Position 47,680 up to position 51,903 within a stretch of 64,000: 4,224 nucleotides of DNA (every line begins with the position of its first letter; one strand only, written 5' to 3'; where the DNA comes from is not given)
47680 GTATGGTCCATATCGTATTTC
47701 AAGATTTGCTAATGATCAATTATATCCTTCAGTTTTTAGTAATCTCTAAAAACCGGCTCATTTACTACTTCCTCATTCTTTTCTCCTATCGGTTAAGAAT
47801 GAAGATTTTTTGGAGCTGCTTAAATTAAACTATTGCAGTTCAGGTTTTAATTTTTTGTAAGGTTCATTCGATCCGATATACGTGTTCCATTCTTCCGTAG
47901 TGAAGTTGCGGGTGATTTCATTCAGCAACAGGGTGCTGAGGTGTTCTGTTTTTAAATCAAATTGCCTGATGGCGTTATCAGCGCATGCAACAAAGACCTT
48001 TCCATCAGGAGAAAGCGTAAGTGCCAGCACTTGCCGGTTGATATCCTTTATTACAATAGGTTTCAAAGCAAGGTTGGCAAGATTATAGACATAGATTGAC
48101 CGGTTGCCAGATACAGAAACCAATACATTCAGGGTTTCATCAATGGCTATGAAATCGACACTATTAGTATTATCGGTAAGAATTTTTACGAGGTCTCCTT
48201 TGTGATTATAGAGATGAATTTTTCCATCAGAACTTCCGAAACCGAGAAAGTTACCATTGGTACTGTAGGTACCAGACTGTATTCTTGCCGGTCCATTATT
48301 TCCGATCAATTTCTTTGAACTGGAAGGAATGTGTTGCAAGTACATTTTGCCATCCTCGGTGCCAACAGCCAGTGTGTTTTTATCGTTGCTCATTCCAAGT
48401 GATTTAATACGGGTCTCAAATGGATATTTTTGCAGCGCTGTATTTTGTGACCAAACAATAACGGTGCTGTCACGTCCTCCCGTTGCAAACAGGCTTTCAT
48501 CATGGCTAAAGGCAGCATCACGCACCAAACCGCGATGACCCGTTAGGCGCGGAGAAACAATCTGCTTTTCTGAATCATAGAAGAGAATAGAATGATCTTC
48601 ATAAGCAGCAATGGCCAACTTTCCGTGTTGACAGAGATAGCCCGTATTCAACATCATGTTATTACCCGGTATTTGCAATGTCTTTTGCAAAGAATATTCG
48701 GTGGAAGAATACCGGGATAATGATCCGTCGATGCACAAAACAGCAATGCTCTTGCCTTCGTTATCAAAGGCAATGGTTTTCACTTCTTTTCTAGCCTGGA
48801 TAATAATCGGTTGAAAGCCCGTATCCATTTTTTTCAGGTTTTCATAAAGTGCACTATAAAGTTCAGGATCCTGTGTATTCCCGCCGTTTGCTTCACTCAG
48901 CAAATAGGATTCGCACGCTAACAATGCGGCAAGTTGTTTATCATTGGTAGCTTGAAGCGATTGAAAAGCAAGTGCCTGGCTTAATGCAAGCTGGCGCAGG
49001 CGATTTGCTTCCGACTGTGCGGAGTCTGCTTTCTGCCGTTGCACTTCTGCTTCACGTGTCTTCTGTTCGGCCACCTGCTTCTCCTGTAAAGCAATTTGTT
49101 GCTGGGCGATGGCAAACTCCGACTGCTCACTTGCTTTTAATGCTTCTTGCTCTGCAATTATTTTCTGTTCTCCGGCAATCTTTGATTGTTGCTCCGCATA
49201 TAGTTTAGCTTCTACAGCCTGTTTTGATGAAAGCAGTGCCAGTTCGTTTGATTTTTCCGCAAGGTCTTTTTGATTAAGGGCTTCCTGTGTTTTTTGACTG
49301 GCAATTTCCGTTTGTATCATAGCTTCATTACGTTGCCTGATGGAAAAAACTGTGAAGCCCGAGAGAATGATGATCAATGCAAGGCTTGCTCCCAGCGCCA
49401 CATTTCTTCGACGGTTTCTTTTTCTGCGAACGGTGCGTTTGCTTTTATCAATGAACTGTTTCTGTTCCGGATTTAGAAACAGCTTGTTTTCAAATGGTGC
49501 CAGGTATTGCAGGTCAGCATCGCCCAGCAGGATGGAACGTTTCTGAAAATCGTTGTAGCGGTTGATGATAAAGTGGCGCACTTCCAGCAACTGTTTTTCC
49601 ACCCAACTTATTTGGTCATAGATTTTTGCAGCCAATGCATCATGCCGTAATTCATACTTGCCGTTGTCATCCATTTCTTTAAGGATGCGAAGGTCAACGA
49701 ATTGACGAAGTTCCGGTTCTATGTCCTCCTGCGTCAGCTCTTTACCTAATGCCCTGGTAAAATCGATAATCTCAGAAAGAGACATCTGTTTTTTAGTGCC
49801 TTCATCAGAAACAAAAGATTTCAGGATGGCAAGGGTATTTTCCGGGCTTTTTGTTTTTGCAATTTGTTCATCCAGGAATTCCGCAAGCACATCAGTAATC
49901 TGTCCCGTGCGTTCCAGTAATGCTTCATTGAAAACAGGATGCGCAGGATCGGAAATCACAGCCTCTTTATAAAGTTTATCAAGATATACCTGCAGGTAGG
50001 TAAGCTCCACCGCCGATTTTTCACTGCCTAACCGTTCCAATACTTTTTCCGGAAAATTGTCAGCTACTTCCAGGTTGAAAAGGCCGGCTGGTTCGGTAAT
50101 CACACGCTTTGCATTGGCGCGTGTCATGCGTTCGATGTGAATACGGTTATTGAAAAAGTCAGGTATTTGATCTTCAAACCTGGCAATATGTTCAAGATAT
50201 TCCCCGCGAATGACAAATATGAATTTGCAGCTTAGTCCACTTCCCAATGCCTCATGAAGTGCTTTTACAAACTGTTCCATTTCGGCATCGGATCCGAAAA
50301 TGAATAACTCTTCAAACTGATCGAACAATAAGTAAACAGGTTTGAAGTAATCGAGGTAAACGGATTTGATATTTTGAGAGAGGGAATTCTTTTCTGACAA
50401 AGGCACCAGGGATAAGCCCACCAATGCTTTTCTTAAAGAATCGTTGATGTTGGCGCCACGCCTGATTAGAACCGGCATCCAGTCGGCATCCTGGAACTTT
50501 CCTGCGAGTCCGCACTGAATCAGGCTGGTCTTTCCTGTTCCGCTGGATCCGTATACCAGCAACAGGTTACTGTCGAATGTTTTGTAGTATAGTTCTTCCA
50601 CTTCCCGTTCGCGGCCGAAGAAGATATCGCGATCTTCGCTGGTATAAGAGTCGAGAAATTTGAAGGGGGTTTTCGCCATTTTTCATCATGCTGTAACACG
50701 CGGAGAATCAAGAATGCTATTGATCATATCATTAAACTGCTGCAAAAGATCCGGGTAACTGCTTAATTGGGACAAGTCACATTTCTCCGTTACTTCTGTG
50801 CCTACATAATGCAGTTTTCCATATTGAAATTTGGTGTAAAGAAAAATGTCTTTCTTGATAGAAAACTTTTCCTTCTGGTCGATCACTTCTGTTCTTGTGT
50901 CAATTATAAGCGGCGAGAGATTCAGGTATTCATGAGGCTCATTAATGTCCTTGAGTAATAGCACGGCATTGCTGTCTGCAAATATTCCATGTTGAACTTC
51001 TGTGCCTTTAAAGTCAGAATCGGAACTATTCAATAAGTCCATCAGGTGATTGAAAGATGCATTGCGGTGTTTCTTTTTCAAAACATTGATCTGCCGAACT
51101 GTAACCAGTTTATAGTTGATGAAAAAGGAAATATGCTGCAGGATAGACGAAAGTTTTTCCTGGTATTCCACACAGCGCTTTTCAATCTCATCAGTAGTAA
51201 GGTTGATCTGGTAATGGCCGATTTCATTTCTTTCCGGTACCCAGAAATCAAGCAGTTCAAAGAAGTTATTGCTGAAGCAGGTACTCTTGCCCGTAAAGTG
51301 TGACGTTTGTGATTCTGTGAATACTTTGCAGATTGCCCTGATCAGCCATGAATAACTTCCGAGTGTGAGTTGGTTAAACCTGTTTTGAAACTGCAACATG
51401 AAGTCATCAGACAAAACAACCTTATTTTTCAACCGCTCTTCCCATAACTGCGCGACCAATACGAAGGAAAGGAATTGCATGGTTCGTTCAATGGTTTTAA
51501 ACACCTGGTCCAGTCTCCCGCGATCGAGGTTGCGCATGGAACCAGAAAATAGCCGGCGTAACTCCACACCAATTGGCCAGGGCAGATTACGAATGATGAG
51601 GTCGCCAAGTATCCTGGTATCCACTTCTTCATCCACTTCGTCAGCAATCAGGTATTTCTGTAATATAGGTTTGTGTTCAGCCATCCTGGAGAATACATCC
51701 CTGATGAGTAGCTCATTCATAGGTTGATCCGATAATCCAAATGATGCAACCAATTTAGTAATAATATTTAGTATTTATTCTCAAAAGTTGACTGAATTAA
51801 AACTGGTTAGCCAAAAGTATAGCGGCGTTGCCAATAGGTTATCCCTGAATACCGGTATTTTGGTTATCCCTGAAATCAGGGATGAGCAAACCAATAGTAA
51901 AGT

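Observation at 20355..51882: Phased promoter cassette (16-bp palindrome, exactly 48 nt, -7-like box) amplified seven times in about 32 kb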

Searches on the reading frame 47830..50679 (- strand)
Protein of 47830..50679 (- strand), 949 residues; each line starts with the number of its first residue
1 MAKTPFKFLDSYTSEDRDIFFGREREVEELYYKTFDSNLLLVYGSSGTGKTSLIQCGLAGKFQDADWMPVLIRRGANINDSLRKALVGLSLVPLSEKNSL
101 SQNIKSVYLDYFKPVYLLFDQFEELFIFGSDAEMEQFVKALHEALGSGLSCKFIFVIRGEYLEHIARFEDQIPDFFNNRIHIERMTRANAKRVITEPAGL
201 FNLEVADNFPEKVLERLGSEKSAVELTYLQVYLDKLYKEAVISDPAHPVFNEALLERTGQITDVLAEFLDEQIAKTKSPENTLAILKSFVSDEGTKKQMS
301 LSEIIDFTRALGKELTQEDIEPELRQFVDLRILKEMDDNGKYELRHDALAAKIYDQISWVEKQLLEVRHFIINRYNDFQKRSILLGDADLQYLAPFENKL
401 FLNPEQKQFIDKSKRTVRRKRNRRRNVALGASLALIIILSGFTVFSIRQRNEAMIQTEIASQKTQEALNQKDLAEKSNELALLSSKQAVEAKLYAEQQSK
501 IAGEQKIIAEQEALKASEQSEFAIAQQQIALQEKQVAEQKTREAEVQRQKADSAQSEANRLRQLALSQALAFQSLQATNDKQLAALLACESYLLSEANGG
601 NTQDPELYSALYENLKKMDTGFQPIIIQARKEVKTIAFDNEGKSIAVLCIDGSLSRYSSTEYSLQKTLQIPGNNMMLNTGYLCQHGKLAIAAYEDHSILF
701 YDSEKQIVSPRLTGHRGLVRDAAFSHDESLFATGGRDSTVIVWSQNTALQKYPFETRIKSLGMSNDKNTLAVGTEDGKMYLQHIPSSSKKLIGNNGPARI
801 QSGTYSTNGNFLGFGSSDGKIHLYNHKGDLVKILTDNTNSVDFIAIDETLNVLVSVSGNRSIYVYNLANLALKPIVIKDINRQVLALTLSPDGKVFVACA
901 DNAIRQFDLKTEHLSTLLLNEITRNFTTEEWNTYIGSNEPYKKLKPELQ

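Call 27: search_protein_families(library=pfam, proteins=[window:47830-50679:-], max_evalue=0.001)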
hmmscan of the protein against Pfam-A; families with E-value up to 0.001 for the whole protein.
window:47830-50679:- (949 aa): 32 families (the best 25 are shown)
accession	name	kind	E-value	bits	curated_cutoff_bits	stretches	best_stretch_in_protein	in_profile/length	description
PF20703.3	nSTAND1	-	7.8e-41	141.4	27.1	1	5-352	1-343/379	Novel STAND NTPase 1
PF23414.1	Beta-prop_EML_2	-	4.6e-26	92.2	90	2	724-870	6-156/266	Echinoderm microtubule-associated protein second beta-propeller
PF25173.1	Beta-prop_WDR3_1st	-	2.5e-23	83.2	154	2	628-780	27-180/184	WDR3 first beta-propeller domain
PF24807.1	WD40_CDC20-Fz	-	6.2e-21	75.4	200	2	629-747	50-166/292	CDC20/Fizzy WD40 domain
PF25174.1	Beta-prop_THOC3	-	4.1e-20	72.3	305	2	628-771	127-270/272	THOC3 beta-propeller domain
PF24817.1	WD40_WDHD1_1st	-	3.6e-19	69.5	109.9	2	721-928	10-227/291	WDHD1 first WD40 domain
PF00400.38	WD40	-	3.6e-19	68.8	27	1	712-744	7-39/39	WD domain, G-beta repeat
PF24814.1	WD40_Prp19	-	5.7e-18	65.4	320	1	686-869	19-208/281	Prp19 WD40 domain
PF25168.1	Beta-prop_WDR36-Utp21_2nd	-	7.7e-15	55.5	84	1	631-773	158-299/335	WDR36/Utp21 second beta-propeller domain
PF24796.1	WDR55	-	6.7e-14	52.1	200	1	627-909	4-293/296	WDR55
PF12894.13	ANAPC4_WD40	-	1.7e-11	44.6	22.9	0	766-835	6-77/91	Anaphase-promoting complex subunit 4 WD40 domain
PF23389.1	Beta-prop_WDR19_1st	-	1e-10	41.6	27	1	738-870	61-203/325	WDR19 first beta-propeller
PF24805.1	EIF3I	-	6e-10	39.2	200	2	711-871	47-221/324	EIF3I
PF23393.2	Beta-prop_WDR90_POC16_2nd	-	3.5e-08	33.4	60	1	730-835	8-116/291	WDR90/POC16, second beta-propeller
PF25172.1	Beta-prop_WDR3_2nd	-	4.7e-08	33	140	1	633-913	2-292/293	WDR3 second beta-propeller domain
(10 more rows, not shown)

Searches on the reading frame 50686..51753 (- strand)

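Call 27: search_protein_families(library=pfam, proteins=[window:50686-51720:-], max_evalue=0.001)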
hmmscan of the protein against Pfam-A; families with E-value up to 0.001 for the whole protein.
window:50686-51720:- (344 aa): 0 families

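Call 58: search_protein_families(library=pfam, proteins=[window:50686-51753:-], max_evalue=1)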
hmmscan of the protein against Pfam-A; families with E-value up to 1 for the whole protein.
window:50686-51753:- (355 aa): 2 families
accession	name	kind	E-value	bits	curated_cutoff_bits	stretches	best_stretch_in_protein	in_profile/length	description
PF17053.10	GEP5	-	0.018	15.4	36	1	127-238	48-148/221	Genetic interactor of prohibitin 5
PF09067.16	EpoR_lig-bind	-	0.04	14.6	27.3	1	156-231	13-94/104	Erythropoietin receptor, ligand binding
